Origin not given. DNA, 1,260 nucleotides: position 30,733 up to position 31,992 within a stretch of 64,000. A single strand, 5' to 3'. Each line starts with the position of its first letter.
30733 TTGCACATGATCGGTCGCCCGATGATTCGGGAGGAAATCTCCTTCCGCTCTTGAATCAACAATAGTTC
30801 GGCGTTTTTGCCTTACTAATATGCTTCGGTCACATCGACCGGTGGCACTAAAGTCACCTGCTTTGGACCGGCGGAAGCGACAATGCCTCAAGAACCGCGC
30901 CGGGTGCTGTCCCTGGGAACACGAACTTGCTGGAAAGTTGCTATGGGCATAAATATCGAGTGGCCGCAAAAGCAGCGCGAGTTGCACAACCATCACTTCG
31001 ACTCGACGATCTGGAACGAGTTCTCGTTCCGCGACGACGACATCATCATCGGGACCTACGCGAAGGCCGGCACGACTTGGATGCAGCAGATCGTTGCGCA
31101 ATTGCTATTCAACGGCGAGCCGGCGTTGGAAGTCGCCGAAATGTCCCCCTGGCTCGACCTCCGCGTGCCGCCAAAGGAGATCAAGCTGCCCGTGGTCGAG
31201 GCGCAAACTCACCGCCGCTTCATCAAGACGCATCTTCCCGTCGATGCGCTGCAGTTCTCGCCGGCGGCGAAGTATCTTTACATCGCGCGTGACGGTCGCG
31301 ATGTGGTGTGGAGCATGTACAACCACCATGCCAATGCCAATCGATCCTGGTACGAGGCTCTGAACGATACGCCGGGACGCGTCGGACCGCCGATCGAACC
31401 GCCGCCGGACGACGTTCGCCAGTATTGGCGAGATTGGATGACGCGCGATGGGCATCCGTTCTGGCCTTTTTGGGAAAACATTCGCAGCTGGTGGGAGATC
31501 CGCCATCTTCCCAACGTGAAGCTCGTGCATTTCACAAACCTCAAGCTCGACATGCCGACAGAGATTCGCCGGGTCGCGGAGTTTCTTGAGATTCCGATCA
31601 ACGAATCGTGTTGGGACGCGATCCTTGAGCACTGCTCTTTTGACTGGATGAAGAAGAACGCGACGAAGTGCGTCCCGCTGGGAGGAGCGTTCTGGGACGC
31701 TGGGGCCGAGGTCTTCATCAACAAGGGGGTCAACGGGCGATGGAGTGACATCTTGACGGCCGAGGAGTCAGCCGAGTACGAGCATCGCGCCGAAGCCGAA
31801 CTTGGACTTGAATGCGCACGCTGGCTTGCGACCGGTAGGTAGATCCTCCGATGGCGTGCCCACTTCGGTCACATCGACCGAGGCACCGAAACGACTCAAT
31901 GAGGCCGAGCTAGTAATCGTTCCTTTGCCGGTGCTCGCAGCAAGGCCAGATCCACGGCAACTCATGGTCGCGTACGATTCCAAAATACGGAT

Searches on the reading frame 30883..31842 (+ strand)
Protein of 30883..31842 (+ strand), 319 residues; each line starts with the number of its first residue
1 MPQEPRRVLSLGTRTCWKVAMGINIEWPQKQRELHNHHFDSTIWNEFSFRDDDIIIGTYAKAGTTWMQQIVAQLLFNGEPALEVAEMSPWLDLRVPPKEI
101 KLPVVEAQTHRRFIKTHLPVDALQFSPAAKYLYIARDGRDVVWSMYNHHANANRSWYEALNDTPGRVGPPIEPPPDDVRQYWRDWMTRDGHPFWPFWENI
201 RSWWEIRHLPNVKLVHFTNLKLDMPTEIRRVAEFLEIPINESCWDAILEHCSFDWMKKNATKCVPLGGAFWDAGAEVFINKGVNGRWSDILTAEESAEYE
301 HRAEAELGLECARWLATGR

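Call 36: search_protein_families(library=pfam, proteins=[window:30883-31842:+], max_evalue=0.001)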
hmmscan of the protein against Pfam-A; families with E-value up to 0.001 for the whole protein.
window:30883-31842:+ (319 aa): 2 families
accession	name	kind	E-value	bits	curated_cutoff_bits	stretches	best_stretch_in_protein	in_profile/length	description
PF00685.33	Sulfotransfer_1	-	1.8e-46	159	22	1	51-301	1-245/255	Sulfotransferase domain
PF13469.12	Sulfotransfer_3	-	1.2e-07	32.7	27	1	124-240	120-215/216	Sulfotransferase family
